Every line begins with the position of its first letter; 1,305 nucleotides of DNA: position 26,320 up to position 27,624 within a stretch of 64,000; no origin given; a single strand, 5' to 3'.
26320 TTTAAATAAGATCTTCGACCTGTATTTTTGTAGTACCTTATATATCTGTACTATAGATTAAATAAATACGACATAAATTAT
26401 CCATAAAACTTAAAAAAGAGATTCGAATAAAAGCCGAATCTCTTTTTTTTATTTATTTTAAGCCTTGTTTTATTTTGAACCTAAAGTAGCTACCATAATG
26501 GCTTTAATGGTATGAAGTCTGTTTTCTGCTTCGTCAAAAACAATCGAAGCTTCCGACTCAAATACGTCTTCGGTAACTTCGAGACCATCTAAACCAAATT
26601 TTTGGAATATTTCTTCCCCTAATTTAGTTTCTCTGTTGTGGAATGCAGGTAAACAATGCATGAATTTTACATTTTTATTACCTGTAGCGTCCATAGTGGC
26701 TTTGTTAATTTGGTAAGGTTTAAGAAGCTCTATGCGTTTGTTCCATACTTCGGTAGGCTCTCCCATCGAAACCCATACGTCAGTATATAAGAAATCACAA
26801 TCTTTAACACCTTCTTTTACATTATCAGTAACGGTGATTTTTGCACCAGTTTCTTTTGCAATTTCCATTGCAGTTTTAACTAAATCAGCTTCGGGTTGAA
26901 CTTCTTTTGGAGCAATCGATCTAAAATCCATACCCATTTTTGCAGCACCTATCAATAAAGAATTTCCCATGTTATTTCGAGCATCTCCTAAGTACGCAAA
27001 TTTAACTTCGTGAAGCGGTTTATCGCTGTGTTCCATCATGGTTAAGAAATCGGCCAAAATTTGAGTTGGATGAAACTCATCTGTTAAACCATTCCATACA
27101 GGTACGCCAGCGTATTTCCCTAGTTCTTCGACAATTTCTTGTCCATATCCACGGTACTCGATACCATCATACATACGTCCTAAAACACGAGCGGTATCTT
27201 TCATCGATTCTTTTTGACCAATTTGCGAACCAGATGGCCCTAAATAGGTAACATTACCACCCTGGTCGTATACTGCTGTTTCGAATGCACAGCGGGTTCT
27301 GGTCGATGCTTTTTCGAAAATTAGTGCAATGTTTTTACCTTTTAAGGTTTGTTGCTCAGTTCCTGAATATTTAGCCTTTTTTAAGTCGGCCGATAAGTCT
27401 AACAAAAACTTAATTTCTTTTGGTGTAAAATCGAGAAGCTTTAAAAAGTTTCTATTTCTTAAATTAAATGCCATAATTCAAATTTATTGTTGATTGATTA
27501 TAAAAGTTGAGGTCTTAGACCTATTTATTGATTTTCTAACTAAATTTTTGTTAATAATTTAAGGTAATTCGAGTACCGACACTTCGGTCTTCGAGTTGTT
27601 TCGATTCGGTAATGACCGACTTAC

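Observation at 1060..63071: Dense dispersed intergenic repeat family (at least 16 copies in 64 kb) with a conserved hairpin head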

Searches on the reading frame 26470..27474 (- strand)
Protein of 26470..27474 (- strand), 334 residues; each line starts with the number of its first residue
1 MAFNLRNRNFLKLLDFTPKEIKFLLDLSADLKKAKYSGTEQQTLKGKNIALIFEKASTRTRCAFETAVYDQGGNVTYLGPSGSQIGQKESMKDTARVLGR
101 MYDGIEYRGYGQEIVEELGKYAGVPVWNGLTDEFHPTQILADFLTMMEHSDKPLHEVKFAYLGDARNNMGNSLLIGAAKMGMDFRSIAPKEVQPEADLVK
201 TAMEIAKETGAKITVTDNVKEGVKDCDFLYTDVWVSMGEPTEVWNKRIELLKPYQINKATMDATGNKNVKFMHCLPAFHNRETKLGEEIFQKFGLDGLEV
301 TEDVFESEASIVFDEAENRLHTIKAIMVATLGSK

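Call 24: find_related_loci(query=window:26470-27474:-, collection=metagenome_contigs, flank=10000)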
Query window:26470-27474:- (334 aa) in metagenome_contigs; peptide patterns used: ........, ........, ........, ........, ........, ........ (x = any residue, [..] = any of these).
600 stretches matched a pattern (row limit reached: there are more); 576 encode a relative of the query (tblastn E <= 1e-3); the best 80 are kept; 80 distinct loci.
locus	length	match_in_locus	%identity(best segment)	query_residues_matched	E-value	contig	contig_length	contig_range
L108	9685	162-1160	89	1-333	0e+0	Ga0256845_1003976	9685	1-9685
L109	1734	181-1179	86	1-333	0e+0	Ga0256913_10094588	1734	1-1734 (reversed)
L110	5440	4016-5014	86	1-333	0e+0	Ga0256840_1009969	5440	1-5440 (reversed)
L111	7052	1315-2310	85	1-332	0e+0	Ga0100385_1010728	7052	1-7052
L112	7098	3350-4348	86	1-333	0e+0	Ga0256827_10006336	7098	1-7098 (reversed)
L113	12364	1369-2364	85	1-332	0e+0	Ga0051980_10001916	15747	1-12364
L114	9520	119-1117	86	1-333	0e+0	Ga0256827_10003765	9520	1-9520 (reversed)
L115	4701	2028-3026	85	1-333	0e+0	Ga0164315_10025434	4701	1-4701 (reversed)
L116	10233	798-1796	84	1-333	0e+0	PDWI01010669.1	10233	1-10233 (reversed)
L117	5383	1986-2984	85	1-333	0e+0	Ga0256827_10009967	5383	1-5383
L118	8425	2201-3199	83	1-333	0e+0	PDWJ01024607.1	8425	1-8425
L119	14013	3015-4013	85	1-333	0e+0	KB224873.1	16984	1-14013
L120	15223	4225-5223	85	1-333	0e+0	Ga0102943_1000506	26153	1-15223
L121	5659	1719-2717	84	1-333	0e+0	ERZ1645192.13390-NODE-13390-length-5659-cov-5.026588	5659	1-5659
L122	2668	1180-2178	84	1-333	0e+0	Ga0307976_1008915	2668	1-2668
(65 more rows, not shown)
